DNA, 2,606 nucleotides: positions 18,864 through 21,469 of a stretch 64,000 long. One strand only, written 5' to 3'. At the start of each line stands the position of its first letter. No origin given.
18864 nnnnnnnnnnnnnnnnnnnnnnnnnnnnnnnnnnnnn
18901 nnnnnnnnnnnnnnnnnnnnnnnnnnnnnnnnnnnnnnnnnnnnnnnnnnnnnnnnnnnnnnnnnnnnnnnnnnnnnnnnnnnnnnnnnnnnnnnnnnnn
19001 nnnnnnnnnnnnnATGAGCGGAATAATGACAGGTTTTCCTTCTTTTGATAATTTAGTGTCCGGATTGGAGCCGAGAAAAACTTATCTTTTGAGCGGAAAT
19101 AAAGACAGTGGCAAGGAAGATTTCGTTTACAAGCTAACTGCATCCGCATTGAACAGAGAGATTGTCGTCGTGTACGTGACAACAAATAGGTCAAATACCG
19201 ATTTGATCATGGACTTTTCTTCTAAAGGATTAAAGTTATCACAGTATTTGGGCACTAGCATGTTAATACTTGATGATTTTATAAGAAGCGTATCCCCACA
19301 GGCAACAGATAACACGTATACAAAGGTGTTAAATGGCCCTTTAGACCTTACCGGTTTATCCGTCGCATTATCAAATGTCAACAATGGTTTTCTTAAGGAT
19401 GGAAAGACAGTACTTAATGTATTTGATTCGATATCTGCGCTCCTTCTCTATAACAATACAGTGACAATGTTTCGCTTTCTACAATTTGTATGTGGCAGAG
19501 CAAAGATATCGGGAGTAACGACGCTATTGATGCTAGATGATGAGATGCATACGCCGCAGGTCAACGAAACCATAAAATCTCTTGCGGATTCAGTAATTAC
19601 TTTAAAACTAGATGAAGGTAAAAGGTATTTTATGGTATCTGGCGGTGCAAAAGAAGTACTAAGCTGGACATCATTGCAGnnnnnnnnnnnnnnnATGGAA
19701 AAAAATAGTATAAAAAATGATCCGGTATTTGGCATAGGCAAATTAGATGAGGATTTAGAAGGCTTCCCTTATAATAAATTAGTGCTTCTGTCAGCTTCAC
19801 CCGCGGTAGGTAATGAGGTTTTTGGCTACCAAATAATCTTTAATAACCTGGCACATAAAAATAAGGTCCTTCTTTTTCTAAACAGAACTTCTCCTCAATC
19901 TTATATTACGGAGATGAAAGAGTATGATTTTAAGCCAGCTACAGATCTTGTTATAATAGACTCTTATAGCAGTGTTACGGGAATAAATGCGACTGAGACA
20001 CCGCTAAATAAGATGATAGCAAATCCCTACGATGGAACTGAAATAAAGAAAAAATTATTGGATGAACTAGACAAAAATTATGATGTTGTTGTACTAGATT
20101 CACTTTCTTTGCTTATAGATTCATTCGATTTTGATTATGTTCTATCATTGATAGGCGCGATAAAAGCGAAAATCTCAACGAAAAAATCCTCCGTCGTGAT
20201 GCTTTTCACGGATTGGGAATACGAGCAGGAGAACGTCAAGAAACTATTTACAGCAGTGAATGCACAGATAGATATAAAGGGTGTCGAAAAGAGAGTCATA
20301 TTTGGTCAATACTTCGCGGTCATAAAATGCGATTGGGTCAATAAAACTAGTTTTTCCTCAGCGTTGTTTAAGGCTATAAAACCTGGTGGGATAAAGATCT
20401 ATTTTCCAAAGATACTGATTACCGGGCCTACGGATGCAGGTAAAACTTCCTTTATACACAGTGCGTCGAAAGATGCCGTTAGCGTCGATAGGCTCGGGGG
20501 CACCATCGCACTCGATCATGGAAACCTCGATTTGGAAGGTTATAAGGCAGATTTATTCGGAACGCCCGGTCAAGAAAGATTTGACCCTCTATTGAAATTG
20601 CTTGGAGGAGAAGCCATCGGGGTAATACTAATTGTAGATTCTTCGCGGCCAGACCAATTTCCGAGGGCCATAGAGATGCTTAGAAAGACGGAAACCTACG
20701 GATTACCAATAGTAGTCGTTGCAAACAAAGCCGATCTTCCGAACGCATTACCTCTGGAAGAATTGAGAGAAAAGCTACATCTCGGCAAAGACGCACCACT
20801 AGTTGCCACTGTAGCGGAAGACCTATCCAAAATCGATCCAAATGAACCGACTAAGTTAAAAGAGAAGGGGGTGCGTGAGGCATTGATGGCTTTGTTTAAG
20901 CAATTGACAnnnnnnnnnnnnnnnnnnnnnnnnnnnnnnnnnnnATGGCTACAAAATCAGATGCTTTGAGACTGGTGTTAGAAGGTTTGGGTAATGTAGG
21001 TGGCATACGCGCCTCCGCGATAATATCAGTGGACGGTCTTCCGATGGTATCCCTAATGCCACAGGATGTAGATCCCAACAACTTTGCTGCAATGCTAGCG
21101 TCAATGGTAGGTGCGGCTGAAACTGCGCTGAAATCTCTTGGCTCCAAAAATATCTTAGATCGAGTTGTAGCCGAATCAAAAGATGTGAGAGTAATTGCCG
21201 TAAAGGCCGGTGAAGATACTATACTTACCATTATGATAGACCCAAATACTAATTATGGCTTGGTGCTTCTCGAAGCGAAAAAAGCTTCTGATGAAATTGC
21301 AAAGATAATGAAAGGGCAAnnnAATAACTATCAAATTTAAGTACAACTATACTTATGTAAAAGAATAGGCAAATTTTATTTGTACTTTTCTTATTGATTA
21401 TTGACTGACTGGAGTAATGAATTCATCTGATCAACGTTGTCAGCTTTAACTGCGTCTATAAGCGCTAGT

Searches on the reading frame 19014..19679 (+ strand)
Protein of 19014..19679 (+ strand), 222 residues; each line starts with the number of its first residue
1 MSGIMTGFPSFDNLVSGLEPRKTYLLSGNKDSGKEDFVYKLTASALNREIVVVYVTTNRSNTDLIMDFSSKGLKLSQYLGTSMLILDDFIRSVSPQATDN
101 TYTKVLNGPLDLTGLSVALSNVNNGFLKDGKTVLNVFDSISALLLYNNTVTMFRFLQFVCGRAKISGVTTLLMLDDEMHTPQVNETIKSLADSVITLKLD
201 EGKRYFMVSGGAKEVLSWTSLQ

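Call 80: search_protein_families(library=pfam, proteins=[window:19014-19679:+], max_evalue=0.001)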
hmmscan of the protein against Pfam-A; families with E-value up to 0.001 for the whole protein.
window:19014-19679:+ (222 aa): 3 families
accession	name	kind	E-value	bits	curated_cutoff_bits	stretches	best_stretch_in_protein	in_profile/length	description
PF06745.19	ATPase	-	8.1e-14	52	26.6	1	5-202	2-192/231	KaiC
PF24336.1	DUF7504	-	2.8e-10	41.4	27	1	25-197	5-179/179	Family of unknown function (DUF7504)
PF03796.21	DnaB_C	-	0.00013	21.9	27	1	3-70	1-69/255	DnaB-like helicase C terminal domain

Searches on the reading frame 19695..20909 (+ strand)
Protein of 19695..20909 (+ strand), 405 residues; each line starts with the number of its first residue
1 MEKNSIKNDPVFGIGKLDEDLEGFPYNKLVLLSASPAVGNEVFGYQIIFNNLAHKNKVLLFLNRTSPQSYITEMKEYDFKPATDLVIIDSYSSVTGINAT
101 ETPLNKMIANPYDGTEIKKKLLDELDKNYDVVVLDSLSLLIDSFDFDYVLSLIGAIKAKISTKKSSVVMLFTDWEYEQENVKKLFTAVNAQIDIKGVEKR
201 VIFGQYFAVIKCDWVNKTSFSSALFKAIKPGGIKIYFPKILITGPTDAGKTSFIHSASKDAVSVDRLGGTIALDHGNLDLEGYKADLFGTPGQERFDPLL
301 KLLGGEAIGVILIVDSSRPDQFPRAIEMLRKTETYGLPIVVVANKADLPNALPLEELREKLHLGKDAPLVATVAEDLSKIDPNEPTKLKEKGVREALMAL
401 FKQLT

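Call 80: search_protein_families(library=pfam, proteins=[window:19695-20909:+], max_evalue=0.001)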
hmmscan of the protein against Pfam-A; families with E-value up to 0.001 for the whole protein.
window:19695-20909:+ (405 aa): 8 families
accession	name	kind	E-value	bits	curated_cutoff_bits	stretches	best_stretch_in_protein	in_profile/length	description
PF00025.27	Arf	-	4.2e-11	43.1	22.3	1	239-399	16-169/174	ADP-ribosylation factor family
PF03029.23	ATP_bind_1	-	9.6e-08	32.5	27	1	287-357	95-172/240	Conserved hypothetical ATP binding protein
PF00009.33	GTP_EFTU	-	1.3e-07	31.9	26.5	1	268-362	54-147/188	Elongation factor Tu GTP binding domain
PF00071.28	Ras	-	1.5e-07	31.6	21.6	1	239-352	1-120/162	Ras family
PF08477.19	Roc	-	7.9e-07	29.8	27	1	239-347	1-119/119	Ras of Complex, Roc, domain of DAPkinase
PF06745.19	ATPase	-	4.3e-06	26.7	26.6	1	13-237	4-228/231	KaiC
PF01926.29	MMR_HSR1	-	2.1e-05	25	21.9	1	239-345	1-113/113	50S ribosome-binding GTPase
PF05763.18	DUF835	-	3.7e-05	24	33.1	1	96-171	54-119/136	Protein of unknown function (DUF835)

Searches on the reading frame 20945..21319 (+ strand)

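Call 80: search_protein_families(library=pfam, proteins=[window:20945-21319:+], max_evalue=0.001)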
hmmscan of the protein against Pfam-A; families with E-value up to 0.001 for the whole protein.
window:20945-21319:+ (125 aa): 1 family
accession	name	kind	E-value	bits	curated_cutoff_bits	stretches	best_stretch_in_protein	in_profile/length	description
PF03259.23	Robl_LC7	-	1e-13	51.2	23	1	10-96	4-89/91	Roadblock/LC7 domain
